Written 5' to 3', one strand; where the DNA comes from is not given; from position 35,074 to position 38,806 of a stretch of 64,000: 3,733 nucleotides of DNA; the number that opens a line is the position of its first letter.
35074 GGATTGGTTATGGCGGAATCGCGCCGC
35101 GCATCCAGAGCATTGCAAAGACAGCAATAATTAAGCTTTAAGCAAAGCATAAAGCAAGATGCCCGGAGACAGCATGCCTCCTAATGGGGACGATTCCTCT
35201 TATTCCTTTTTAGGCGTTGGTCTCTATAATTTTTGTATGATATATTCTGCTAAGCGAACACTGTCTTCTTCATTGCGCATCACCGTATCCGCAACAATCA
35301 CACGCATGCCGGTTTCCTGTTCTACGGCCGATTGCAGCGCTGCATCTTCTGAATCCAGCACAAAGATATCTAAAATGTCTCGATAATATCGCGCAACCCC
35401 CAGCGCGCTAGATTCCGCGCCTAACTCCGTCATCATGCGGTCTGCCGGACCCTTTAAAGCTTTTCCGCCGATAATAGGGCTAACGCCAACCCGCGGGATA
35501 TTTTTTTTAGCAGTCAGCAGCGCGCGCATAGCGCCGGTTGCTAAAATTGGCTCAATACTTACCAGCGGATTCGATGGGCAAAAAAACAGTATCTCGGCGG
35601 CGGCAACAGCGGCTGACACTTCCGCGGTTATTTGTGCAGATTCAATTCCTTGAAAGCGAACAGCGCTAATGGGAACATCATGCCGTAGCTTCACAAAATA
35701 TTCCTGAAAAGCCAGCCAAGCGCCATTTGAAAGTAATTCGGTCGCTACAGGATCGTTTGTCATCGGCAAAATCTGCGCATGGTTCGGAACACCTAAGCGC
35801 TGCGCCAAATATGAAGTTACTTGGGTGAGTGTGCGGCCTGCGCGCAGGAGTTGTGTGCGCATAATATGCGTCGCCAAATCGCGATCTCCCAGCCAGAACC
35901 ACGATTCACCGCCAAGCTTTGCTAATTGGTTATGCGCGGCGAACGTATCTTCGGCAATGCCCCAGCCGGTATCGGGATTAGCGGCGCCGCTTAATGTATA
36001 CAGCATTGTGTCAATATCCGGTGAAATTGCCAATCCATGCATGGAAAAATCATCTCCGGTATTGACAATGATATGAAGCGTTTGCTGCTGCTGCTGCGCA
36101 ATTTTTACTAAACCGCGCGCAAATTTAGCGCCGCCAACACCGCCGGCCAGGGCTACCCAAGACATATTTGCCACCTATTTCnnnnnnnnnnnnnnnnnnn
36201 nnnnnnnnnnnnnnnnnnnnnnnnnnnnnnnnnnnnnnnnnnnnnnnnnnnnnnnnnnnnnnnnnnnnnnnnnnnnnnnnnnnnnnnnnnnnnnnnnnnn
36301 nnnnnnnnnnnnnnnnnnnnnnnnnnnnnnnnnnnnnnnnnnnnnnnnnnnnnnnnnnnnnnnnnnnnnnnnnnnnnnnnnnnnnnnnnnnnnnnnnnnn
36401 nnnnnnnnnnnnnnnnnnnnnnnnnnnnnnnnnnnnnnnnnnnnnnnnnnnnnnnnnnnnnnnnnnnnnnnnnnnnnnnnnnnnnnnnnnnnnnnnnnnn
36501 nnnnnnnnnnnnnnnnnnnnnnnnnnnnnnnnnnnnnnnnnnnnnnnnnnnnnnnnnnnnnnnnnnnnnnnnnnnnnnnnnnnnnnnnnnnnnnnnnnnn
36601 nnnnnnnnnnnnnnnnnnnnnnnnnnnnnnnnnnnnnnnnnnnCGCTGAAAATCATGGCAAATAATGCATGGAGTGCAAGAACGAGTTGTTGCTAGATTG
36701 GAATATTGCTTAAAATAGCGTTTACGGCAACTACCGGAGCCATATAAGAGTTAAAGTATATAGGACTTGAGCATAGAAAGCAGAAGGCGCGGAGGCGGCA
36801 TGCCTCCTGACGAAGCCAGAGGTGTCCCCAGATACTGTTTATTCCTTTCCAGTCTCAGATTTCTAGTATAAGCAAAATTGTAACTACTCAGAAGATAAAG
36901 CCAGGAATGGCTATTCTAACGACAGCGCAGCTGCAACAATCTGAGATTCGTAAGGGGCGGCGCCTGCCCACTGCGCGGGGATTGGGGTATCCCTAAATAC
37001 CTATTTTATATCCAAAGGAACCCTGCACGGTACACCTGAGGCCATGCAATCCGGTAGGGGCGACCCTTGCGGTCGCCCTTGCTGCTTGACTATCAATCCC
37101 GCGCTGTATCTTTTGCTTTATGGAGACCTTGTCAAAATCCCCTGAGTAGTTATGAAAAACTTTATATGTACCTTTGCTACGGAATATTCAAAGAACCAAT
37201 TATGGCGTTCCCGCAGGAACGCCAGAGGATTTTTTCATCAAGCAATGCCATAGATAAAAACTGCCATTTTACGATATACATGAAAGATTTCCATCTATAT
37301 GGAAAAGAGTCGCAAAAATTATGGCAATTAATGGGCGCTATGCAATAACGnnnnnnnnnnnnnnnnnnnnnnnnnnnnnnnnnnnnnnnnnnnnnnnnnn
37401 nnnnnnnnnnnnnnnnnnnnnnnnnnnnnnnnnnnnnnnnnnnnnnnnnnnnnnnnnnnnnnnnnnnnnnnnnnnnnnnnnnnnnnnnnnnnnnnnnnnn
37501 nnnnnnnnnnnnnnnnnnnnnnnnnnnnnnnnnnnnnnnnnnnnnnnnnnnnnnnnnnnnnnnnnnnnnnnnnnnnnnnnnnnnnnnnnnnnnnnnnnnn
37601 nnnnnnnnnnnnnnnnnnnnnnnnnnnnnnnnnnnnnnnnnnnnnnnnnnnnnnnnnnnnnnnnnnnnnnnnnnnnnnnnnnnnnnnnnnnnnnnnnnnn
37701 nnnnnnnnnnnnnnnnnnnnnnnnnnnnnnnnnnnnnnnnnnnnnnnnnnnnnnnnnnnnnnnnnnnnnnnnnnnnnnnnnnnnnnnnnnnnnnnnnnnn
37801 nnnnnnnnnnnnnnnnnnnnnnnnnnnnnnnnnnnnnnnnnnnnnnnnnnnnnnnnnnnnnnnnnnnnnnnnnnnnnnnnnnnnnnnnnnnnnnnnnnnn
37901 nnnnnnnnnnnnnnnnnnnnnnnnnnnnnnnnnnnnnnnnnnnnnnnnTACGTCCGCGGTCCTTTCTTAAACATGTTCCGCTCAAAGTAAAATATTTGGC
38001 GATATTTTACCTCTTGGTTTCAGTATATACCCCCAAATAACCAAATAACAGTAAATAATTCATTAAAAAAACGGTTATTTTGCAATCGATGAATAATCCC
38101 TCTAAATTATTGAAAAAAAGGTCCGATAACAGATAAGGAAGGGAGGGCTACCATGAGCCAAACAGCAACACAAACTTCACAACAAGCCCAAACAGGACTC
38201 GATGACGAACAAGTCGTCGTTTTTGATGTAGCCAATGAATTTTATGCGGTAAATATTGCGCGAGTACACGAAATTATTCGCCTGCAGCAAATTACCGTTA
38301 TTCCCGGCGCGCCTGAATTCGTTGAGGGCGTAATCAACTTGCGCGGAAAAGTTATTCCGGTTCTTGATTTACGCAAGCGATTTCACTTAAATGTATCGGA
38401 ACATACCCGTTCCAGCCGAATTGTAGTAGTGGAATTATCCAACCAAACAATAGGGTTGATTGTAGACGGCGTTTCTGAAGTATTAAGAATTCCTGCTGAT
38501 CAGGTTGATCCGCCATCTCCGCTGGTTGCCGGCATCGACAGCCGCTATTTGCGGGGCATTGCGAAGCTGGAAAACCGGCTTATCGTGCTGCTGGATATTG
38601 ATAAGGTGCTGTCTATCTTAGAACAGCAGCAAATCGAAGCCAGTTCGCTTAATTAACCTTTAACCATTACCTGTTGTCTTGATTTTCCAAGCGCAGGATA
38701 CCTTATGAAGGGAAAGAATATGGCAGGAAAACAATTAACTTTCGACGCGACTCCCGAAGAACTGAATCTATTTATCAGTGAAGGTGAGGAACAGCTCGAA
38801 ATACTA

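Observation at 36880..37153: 274-bp non-coding element with 11/12-bp terminal inverted repeats built from the same modules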

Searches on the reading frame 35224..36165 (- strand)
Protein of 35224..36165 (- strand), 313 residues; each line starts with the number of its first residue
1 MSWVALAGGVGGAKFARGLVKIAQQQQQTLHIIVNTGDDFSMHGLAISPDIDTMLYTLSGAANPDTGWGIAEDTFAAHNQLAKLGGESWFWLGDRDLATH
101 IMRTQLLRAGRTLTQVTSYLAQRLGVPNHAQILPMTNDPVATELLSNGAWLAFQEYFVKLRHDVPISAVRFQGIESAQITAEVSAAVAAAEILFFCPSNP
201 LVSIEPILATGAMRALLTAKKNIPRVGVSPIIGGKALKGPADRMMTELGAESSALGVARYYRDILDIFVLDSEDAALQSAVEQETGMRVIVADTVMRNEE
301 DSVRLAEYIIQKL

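Call 19: find_homologous_proteins(query=window:35224-36165:-, max_evalue=1e-30)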
Query window:35224-36165:- (313 aa): 8000 proteins with E <= 1e-30 among 8000 candidates; the best 120 are listed.
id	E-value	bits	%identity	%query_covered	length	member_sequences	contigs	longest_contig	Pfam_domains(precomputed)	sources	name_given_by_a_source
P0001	1.4e-200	683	100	100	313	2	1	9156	PF01933.24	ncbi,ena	-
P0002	9.0e-175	598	85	100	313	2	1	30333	PF01933.24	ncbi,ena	-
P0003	7.5e-109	382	57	92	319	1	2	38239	PF01933.24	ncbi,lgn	-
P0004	2.3e-106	374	57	99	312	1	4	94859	PF01933.24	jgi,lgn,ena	-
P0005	2.4e-106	374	60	98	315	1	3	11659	PF01933.24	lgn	-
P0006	2.7e-104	367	57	95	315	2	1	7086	PF01933.24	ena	-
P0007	3.6e-104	367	56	95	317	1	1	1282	PF01933.24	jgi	jgi:LPPG:FO 2-phospho-L-lactate transferase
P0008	8.7e-104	365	56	95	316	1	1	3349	PF01933.24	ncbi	-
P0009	1.3e-103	365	55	95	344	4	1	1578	PF01933.24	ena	-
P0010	2.3e-103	364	59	99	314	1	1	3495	PF01933.24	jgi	jgi:LPPG:FO 2-phospho-L-lactate transferase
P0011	3.2e-103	363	56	98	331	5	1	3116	PF01933.24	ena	-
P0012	4.5e-103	363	57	99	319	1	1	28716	PF01933.24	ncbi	-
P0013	7.2e-103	362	55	95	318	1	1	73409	PF01933.24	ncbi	-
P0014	1.8e-102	361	56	98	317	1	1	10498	PF01933.24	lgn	-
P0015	3.9e-102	360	55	96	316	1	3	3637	PF01933.24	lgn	-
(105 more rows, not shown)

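Call 20: find_encoding_contigs(protein=P0002, flank=10000, max_places=4)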
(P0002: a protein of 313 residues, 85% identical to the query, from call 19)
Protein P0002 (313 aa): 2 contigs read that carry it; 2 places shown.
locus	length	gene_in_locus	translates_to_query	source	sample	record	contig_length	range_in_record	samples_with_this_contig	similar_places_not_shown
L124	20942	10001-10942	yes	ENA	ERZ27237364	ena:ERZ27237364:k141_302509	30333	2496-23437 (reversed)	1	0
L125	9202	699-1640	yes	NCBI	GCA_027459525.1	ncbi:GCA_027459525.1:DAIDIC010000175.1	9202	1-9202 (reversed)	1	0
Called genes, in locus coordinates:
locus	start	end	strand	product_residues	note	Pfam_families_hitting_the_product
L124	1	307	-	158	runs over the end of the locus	PF13690:CheX, PF04509:CheC (weak)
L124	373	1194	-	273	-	PF08242:Methyltransf_12 (faint), PF03705:CheR_N (weak), PF08241:Methyltransf_11 (faint), PF13649:Methyltransf_25 (faint), PF01739:CheR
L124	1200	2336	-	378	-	PF00072:Response_reg, PF01339:CheB_methylest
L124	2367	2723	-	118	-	PF00072:Response_reg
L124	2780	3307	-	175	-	PF03975:CheD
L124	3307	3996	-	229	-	PF04509:CheC (weak)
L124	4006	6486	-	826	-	PF01627:Hpt, PF07194:P2, PF02895:H-kinase_dim, PF02518:HATPase_c, PF01584:CheW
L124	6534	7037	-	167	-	PF01584:CheW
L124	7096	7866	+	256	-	PF04893:Yip1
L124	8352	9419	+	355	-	PF04471:Mrr_cat, PF22722:NA-iREase1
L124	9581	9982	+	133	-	PF01243:PNPOx_N, PF12900:Pyridox_ox_2 (weak)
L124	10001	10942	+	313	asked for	PF01933:CofD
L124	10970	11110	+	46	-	-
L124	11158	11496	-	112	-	PF03259:Robl_LC7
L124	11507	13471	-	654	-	PF00515:TPR_1 (faint), PF07719:TPR_2 (faint), PF12895:ANAPC3 (faint), PF13181:TPR_8 (faint), PF13371:TPR_9 (faint), PF13428:TPR_14 (faint), PF13432:TPR_16 (faint), PF14559:TPR_19 (weak), +2 more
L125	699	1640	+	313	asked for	PF01933:CofD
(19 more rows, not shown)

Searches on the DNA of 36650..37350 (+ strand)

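Call 39: search_rna_families(source=window, start=36650, end=37350, threshold=evalue, max_evalue=1)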
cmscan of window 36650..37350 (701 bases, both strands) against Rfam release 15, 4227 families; matches with E-value up to 1: 1.
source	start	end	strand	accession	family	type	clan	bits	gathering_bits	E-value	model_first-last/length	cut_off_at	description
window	36892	37093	-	RF01808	MicX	Gene; sRNA;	-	15.6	75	0.75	1-194/194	no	MicX Vibrio cholerae sRNA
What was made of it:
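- On MITE (non-autonomous TIR transposon): No Rfam family matches (call 39).
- On Any Rfam RNA family: The only hit is MicX at 15.6 bits against a gathering score of 75, E = 0.75 (call 39).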

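Call 69: search_dna_similar(query=window:36880-37153:+, collection=plasmids, mode=distant, max_evalue=1, max_rows=10)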
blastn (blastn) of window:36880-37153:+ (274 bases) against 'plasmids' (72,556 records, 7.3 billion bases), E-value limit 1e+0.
In 1 record(s) the limit of 40 matching pieces per record was reached: places in those records are undercounted.
Records with a match: 1; places in all: 40; records where one place covers at least 80% of the query: 0.
Best place of each record, by identity: 80-90% 1.
By first word of the organism name: Vescimonas 1.
By predicted mobility (MOB-suite, as given by PLSDB): non-mobilizable 1.
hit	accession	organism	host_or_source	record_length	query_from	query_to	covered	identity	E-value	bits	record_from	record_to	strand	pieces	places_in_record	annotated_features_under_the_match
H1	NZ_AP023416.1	Vescimonas fastidiosa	Homo sapiens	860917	164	199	13%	88.9%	6e-3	48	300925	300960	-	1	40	none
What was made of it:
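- Tried and rejected: Only the B hairpin matched, against a repeat in a Vescimonas replicon (call 69).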

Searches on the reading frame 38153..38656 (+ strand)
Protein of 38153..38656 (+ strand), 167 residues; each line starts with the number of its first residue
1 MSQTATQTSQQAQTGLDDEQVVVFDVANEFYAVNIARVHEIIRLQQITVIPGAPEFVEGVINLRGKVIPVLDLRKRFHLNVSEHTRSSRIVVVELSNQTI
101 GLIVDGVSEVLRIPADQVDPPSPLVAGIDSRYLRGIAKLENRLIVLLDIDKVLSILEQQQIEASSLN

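Call 14: find_encoding_contigs(protein=window:38153-38656:+, flank=10000, max_places=6)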
Protein window:38153-38656:+ (167 aa): 10 contigs read that carry it; 6 places shown.
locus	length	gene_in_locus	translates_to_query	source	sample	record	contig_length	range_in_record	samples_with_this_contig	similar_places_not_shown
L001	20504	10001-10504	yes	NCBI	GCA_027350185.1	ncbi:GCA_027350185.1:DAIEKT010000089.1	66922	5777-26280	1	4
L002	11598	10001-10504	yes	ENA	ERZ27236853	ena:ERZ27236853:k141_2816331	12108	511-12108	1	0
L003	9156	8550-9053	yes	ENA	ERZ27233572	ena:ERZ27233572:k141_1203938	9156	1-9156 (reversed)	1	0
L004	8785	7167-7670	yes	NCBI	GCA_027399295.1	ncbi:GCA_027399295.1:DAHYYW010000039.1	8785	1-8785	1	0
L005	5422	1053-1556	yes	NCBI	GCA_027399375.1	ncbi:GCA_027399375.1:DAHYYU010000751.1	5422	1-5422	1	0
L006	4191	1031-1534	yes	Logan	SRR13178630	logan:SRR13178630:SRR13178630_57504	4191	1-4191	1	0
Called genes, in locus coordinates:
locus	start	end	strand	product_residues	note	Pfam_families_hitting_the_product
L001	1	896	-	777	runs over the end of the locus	PF00990:GGDEF, PF01966:HD, PF13487:HD_5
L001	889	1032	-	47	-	-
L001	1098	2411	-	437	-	PF00990:GGDEF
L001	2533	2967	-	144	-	PF01648:ACPS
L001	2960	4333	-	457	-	PF03721:UDPG_MGDP_dh_N, PF03807:F420_oxidored (faint), PF00984:UDPG_MGDP_dh, PF03720:UDPG_MGDP_dh_C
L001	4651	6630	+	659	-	PF00515:TPR_1 (faint), PF07719:TPR_2 (faint), PF12895:ANAPC3 (faint), PF13371:TPR_9 (faint), PF13424:TPR_12 (faint), PF13428:TPR_14 (faint), PF13432:TPR_16 (faint), PF14559:TPR_19, +2 more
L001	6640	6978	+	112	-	PF03259:Robl_LC7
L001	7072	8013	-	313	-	PF01933:CofD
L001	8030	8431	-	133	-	PF01243:PNPOx_N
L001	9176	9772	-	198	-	PF04893:Yip1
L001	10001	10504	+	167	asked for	PF01584:CheW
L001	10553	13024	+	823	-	PF01627:Hpt, PF07194:P2, PF02895:H-kinase_dim, PF02518:HATPase_c, PF01584:CheW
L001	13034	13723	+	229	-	PF13690:CheX (weak), PF04509:CheC (weak)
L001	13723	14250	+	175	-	PF03975:CheD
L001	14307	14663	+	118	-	PF00072:Response_reg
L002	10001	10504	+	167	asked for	PF01584:CheW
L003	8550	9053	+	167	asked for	PF01584:CheW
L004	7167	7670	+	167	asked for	PF01584:CheW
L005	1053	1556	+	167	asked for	PF01584:CheW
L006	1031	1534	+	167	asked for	PF01584:CheW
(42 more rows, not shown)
